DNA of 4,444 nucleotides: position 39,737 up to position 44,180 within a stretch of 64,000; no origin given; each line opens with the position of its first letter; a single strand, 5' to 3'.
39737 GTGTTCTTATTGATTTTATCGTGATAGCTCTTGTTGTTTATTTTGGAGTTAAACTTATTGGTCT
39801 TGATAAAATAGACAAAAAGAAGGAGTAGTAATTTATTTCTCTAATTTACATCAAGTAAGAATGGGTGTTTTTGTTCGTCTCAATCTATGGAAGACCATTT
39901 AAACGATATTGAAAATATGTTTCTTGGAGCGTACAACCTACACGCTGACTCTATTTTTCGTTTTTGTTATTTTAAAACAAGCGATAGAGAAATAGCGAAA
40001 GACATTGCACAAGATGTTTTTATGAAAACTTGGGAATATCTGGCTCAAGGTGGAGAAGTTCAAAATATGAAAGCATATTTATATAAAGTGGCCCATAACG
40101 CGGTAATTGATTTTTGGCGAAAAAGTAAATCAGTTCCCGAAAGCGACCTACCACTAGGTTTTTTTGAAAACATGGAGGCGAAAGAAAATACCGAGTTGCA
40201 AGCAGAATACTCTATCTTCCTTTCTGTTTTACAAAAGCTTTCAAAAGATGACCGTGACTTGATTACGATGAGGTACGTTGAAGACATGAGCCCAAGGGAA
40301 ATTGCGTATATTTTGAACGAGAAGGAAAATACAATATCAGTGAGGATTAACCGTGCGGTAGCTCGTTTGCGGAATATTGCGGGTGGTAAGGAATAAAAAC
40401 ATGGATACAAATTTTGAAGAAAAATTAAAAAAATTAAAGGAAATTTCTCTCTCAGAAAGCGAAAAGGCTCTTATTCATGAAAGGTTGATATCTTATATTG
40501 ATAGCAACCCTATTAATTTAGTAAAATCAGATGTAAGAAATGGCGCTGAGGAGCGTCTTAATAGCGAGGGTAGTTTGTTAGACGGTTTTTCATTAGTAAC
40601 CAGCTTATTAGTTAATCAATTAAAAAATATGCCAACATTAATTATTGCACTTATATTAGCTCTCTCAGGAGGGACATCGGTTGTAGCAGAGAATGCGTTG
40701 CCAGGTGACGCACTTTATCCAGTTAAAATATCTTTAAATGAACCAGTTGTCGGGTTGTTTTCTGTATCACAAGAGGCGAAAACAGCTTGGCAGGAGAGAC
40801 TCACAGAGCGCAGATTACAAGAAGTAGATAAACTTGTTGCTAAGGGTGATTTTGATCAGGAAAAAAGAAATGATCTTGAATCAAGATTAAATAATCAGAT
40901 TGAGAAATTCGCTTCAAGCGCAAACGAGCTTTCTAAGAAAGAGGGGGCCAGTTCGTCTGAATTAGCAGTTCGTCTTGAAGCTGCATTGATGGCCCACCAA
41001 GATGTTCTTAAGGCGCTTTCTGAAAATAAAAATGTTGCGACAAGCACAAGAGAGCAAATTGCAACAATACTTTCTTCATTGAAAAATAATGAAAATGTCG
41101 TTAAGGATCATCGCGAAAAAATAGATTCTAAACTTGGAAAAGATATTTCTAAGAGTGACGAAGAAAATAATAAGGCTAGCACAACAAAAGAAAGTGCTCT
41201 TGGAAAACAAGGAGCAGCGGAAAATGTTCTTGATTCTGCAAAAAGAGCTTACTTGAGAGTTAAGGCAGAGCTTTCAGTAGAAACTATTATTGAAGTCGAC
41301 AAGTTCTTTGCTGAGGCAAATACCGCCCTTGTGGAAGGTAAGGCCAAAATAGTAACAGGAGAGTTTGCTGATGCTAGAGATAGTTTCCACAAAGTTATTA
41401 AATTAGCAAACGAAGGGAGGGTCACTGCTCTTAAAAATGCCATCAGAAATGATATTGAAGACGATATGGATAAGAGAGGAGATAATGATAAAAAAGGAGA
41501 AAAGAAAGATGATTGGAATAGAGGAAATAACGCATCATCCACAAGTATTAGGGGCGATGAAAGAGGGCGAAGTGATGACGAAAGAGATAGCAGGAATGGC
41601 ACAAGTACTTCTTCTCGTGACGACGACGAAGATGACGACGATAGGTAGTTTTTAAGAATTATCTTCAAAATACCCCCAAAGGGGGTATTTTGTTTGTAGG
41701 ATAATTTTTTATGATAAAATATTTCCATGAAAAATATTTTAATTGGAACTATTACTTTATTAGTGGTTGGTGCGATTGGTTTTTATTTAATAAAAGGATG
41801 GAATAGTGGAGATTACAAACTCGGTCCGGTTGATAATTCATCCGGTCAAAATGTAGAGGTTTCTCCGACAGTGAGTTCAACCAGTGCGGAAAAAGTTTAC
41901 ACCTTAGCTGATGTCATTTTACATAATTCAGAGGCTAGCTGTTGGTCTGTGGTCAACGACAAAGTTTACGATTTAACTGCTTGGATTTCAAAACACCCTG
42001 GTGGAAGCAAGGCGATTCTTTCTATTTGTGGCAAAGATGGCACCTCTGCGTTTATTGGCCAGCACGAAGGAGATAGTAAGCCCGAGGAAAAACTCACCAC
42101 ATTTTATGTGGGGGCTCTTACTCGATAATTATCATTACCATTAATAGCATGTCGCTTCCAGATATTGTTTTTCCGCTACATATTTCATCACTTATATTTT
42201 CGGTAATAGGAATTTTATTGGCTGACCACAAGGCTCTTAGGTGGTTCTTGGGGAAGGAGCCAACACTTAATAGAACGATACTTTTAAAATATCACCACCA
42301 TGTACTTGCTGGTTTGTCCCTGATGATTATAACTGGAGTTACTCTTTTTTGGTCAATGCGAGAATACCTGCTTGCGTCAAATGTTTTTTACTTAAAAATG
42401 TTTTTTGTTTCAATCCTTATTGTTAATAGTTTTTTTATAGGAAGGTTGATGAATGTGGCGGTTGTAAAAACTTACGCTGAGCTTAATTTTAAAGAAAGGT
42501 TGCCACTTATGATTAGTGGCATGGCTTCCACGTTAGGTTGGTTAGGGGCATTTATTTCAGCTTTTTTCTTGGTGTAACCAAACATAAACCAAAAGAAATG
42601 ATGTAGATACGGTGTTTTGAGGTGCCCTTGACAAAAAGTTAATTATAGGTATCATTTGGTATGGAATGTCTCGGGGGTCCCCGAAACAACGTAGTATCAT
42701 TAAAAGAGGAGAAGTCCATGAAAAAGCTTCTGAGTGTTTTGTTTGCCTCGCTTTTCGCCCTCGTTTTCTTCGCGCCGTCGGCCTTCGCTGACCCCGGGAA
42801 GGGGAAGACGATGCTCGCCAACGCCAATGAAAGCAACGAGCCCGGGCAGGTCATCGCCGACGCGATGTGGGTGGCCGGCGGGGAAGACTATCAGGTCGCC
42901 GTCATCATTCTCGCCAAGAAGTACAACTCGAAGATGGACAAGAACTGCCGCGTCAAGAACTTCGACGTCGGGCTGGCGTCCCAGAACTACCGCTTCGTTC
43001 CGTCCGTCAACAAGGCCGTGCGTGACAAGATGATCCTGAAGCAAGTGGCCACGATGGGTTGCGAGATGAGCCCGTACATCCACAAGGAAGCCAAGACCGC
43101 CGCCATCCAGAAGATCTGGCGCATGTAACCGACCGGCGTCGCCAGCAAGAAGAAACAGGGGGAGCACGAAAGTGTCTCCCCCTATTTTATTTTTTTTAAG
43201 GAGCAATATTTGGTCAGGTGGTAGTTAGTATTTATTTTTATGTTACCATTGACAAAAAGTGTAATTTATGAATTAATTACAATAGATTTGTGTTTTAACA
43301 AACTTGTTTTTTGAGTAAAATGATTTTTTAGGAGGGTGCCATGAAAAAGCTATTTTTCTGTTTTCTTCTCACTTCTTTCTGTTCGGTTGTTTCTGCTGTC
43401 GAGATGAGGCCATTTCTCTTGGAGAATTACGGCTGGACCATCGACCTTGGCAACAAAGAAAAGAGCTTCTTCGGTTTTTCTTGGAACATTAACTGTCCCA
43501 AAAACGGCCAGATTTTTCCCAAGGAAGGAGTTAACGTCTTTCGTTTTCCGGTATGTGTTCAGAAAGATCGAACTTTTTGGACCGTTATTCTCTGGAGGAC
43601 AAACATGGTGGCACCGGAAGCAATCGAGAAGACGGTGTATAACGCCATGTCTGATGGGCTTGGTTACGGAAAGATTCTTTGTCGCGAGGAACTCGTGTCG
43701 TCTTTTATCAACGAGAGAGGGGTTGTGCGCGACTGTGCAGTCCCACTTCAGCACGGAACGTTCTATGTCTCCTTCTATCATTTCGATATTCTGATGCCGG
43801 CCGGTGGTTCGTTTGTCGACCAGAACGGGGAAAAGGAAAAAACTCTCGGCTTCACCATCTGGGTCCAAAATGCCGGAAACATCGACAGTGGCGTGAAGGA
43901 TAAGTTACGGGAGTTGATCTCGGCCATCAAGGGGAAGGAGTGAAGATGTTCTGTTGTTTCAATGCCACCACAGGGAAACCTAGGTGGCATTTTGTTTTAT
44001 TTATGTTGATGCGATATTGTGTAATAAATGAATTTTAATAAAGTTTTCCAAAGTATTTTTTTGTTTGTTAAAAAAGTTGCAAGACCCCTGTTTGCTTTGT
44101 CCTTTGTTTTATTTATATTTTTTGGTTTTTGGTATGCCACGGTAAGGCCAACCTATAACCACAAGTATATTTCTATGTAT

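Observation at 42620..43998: Adjacent pair of secreted unknown proteins (G, H) driven by near-identical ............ promoters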

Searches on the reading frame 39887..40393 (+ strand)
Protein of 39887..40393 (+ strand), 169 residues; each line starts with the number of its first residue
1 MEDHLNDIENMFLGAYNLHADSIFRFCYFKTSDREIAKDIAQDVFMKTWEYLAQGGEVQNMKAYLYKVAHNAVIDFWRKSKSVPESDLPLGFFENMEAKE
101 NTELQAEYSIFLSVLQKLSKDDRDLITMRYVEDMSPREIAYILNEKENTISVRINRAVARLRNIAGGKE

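Call 9: search_protein_families(library=pfam, proteins=[window:39887-40393:+], max_evalue=0.1)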
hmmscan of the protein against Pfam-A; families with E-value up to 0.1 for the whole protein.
window:39887-40393:+ (169 aa): 8 families
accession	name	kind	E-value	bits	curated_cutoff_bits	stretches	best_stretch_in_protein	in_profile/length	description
PF08281.18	Sigma70_r4_2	-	4.3e-12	45.9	25.7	1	111-161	4-54/54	Sigma-70, region 4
PF04542.20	Sigma70_r2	-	3.6e-11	43.1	24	1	16-81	2-69/71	Sigma-70 region 2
PF04545.22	Sigma70_r4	-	1.7e-09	37.5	24.1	1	114-163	1-50/50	Sigma-70, region 4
PF13936.12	HTH_38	-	0.00099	19.2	27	1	116-151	3-38/44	Helix-turn-helix domain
PF06530.18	Phage_antitermQ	-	0.0014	19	26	1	112-157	57-102/118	Phage antitermination protein Q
PF18263.7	MCM6_C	-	0.033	14.8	23.7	1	94-135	43-85/107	MCM6 C-terminal winged-helix domain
PF00196.25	GerE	-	0.073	13.2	23.5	0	130-161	14-45/57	Bacterial regulatory proteins, luxR family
PF07374.17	DUF1492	-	0.09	13.4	21.5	0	113-161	50-99/100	Protein of unknown function (DUF1492)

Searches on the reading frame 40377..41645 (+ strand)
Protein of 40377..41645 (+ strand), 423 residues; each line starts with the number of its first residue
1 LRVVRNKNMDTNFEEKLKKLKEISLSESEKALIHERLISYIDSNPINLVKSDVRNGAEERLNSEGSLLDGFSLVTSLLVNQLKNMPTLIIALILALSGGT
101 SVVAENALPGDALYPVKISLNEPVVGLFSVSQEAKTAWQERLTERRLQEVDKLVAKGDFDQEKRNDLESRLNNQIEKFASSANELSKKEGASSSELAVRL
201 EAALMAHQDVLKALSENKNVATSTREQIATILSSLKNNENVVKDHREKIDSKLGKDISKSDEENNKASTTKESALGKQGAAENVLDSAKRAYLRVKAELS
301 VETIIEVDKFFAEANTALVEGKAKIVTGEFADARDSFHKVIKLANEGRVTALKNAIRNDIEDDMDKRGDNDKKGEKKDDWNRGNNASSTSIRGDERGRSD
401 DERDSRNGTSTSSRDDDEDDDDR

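Call 9: search_protein_families(library=pfam, proteins=[window:40377-41645:+], max_evalue=0.1)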
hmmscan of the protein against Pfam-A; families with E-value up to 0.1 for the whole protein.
window:40377-41645:+ (423 aa): 2 families
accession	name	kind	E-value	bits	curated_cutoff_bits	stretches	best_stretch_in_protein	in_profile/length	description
PF18915.5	DUF5667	-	2.3e-08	34.8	27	1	107-216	2-94/99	Domain of unknown function (DUF5667)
PF19807.5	DUF6290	-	0.04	14.6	27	0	335-366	14-45/72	Family of unknown function (DUF6290)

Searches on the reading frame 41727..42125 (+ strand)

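Call 9: search_protein_families(library=pfam, proteins=[window:41727-42125:+], max_evalue=0.1)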
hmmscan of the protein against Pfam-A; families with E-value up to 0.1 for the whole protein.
window:41727-42125:+ (133 aa): 1 family
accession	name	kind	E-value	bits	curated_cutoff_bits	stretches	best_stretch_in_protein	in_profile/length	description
PF00173.33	Cyt-b5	-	5e-19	68.6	23.7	1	59-131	1-73/74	Cytochrome b5-like Heme/Steroid binding domain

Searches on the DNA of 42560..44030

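Call 58: search_rna_families(source=window, start=42560, end=44030, threshold=evalue, max_evalue=1)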
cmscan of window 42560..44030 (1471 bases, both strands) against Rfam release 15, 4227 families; matches with E-value up to 1: 1.
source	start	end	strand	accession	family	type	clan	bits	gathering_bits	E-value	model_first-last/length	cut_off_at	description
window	43154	43257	-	RF00503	RNAIII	Gene;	-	15.7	47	0.48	1-504/504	no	RNAIII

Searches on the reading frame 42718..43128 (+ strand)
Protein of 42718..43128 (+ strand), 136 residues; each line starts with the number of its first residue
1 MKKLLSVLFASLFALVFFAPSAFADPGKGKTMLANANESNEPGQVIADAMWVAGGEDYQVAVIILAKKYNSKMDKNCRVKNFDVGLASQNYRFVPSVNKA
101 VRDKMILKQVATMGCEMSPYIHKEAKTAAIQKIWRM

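Call 9: search_protein_families(library=pfam, proteins=[window:42718-43125:+], max_evalue=0.1)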
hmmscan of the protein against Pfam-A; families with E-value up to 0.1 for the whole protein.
window:42718-43125:+ (136 aa): 0 families

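Call 10: search_protein_families(library=ncbifam, proteins=[window:42718-43125:+], max_evalue=1)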
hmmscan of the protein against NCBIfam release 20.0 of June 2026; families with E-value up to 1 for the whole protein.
window:42718-43125:+ (136 aa): 1 family
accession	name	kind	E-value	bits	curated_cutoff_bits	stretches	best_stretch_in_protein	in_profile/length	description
NF040554.1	mini_HHHH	equivalog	0.1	12.8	40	1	1-27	1-28/45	HHHH-motif protein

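Call 11: find_homologous_proteins(query=window:42718-43125:+, max_evalue=0.01)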
Query window:42718-43125:+ (136 aa): 5 proteins with E <= 0.01 among 23 candidates.
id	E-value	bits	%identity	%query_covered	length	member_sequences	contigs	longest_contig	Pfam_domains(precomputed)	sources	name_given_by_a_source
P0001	1.5e-76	272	91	100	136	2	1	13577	-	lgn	-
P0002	4.7e-69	248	86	100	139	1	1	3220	-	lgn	-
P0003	2.3e-62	226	78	100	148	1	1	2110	-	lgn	-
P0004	7.3e-61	222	78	100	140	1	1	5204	-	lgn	-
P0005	4.7e-58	213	72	100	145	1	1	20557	-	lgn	-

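Call 13: find_encoding_contigs(protein=P0001, flank=6000, max_places=3)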
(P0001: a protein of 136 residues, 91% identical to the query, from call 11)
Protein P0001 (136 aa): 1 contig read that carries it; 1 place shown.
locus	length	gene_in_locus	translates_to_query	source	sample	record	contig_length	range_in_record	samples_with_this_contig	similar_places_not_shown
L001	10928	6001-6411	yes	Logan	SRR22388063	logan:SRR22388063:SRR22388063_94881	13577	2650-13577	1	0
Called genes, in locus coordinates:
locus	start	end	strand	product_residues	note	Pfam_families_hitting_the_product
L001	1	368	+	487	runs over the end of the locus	PF00005:ABC_tran, PF02463:SMC_N (faint), PF03193:RsgA_GTPase (faint), PF13191:AAA_16 (faint), PF13401:AAA_22 (faint), PF13555:AAA_29 (faint), PF20720:nSTAND3 (faint), PF00005:ABC_tran, +1 more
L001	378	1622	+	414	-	PF00890:FAD_binding_2, PF01134:GIDA (faint), PF01266:DAO (faint), PF03486:HI0933_like, PF07992:Pyr_redox_2, PF12831:FAD_oxidored, PF13450:NAD_binding_8 (faint), PF22780:HI0933_like_1st, +1 more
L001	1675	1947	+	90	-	-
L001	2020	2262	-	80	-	-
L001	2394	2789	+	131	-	PF07883:Cupin_2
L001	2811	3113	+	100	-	PF01741:MscL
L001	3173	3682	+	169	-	PF04542:Sigma70_r2, PF08281:Sigma70_r4_2, PF04545:Sigma70_r4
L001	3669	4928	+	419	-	PF18915:DUF5667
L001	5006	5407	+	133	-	PF00173:Cyt-b5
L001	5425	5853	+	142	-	-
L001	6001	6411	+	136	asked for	-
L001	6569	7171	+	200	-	-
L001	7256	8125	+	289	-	PF13387:Lnb_N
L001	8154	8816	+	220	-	PF14360:PAP2_C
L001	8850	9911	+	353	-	PF26549:Tricorn_N (weak), PF26550:Tricorn_2nd (faint), PF07676:PD40 (faint)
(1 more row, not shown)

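Call 14: find_encoding_contigs(protein=P0005, flank=6000, max_places=3)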
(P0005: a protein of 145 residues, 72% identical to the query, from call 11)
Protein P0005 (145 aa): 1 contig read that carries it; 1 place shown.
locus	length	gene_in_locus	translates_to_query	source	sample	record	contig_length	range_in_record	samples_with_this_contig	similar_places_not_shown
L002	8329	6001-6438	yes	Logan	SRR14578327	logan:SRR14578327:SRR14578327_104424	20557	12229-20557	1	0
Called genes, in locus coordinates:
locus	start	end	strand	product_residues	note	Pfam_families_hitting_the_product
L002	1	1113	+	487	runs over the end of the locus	PF00005:ABC_tran, PF00006:ATP-synt_ab (faint), PF02463:SMC_N (faint), PF03193:RsgA_GTPase (faint), PF13191:AAA_16 (faint), PF13401:AAA_22 (faint), PF13555:AAA_29 (faint), PF00005:ABC_tran, +3 more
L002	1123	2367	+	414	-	PF00890:FAD_binding_2, PF01134:GIDA (faint), PF01266:DAO (faint), PF03486:HI0933_like, PF07992:Pyr_redox_2, PF12831:FAD_oxidored, PF13450:NAD_binding_8 (faint), PF22780:HI0933_like_1st, +1 more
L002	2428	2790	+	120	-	-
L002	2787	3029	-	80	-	-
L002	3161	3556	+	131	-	PF07883:Cupin_2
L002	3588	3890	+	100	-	PF01741:MscL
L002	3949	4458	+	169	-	PF04542:Sigma70_r2, PF08281:Sigma70_r4_2, PF04545:Sigma70_r4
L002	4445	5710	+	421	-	PF18915:DUF5667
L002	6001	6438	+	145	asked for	-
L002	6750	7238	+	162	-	-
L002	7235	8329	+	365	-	?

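Call 15: find_encoding_contigs(protein=P0004, flank=6000, max_places=3)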
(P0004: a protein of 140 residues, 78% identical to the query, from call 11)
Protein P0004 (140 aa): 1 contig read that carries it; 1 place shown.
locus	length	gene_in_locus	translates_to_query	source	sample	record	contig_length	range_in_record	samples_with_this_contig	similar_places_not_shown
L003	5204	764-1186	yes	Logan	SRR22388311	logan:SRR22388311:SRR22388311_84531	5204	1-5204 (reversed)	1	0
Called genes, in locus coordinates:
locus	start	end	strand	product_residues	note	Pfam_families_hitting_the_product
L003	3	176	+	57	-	?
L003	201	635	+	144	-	-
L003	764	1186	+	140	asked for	-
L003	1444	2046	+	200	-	-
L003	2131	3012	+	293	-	PF13387:Lnb_N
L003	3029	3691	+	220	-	PF14360:PAP2_C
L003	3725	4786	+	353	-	PF07676:PD40 (faint)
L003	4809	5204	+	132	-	?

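Call 26: predict_structure(alignment_id=A1)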
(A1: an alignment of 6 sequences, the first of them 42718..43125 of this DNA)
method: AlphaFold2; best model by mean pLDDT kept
length: 136 residues; sequences in the alignment: 6
mean_pLDDT: 61.2   pTM: 0.55
mean pLDDT of the five models: 61.2, 52.1, 50.9, 45.0, 44.5
residues with pLDDT >= 90: 0; 70-90: 62; 50-70: 34; < 50: 40
segments of 3 or more residues with pLDDT < 50: 1-40
pLDDT, mean of each block of 10 residues (from residue 1): 40 34 29 36 61 71 78 74 63 63 78 81 79 74
secondary structure, 60 per line:
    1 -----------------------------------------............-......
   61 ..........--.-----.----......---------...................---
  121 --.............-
elements in order: H42-53 H55-70 H84-89 H99-117 H123-135

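Call 44: search_protein_representatives(alignment_id=A1)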
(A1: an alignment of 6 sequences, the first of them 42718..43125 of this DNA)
Query: 6 sequences, 139 profile positions. Proteins with E-value up to 0.001 (for the whole library): 20; up to 1e-10: 7; up to 1e-30: 2. The best 20 are listed.
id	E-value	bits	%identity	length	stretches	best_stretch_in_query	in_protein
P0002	8.6e-84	294.7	-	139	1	1-139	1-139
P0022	1.3e-34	135.3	-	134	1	12-139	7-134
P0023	1.1e-27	112.9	-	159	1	11-139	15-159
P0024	4.4e-15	72.1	-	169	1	2-119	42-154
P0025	1.5e-12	63.8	-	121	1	37-118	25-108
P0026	8.2e-12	61.4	-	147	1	12-119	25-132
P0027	9.7e-11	58.0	-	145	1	20-120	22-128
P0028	1.1e-10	57.8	-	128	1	45-119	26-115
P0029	1.7e-10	57.2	-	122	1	13-119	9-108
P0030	2.1e-09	53.6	-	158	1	1-119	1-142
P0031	2.4e-09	53.5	-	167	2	58-119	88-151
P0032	5.8e-09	52.2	-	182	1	50-119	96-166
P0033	1.2e-08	51.2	-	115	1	51-121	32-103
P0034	3.1e-08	49.9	-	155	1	4-134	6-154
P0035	7.2e-08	48.7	-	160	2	59-118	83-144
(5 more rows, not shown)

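Call 48: search_dna_similar(query=P0030, collection=plasmids, mode=protein, max_evalue=0.001)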
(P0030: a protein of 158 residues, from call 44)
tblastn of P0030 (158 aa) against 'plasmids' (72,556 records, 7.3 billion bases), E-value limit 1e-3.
No match.

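Call 66: search_solved_structures(query=A5, max_evalue=10)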
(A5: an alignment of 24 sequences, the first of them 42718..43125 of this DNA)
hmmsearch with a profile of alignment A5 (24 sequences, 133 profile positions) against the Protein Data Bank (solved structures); distinct sequences matched with E-value up to 10: 0.

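Call 69: search_protein_families(library=pfam, alignment_id=A5, max_evalue=1)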
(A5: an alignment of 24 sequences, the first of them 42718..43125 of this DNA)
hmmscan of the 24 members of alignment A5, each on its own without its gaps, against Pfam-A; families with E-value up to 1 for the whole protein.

A. member 1, window:42718-43125:+ (136 aa): 0 families

B. families by the number of members that match (of 24 scanned): 12 families
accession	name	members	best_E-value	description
PF23183.1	bHLH_NPAS4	1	0.012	NPAS4 bHLH domain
PF11238.13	DUF3039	1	0.019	Protein of unknown function (DUF3039)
PF09487.15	HrpB2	1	0.025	Bacterial type III secretion protein (HrpB2)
PF08713.17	DNA_alkylation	1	0.052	DNA alkylation repair enzyme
PF08230.16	CW_7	1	0.073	CW_7 repeat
PF03997.17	VPS28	1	0.11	VPS28 protein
PF03929.21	PepSY_TM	1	0.12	PepSY-associated TM region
PF06029.17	AlkA_N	1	0.14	AlkA N-terminal domain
PF25706.1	HCMV_UL116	1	0.14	Human cytomegalovirus UL116 protein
PF20084.4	TrbK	1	0.17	Conjugative transfer region protein TrbK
PF20101.4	DUF6491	1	0.27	Family of unknown function (DUF6491)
PF13099.11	DUF3944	1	0.34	Domain of unknown function (DUF3944)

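Call 81: find_encoding_contigs(protein=window:42718-43128:+, flank=1000, max_places=3)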
Protein window:42718-43128:+ (136 aa): no gene with exactly this product is on record in the collection.

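Call 92: find_related_loci(query=A5, collection=viral_contigs, flank=5000)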
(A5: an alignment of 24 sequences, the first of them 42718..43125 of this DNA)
Query A5 (136 aa) in viral_contigs; peptide patterns used: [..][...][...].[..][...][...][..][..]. (x = any residue, [..] = any of these).
8 stretches matched a pattern, but none encodes a relative of the query by tblastn (E <= 1e-3).
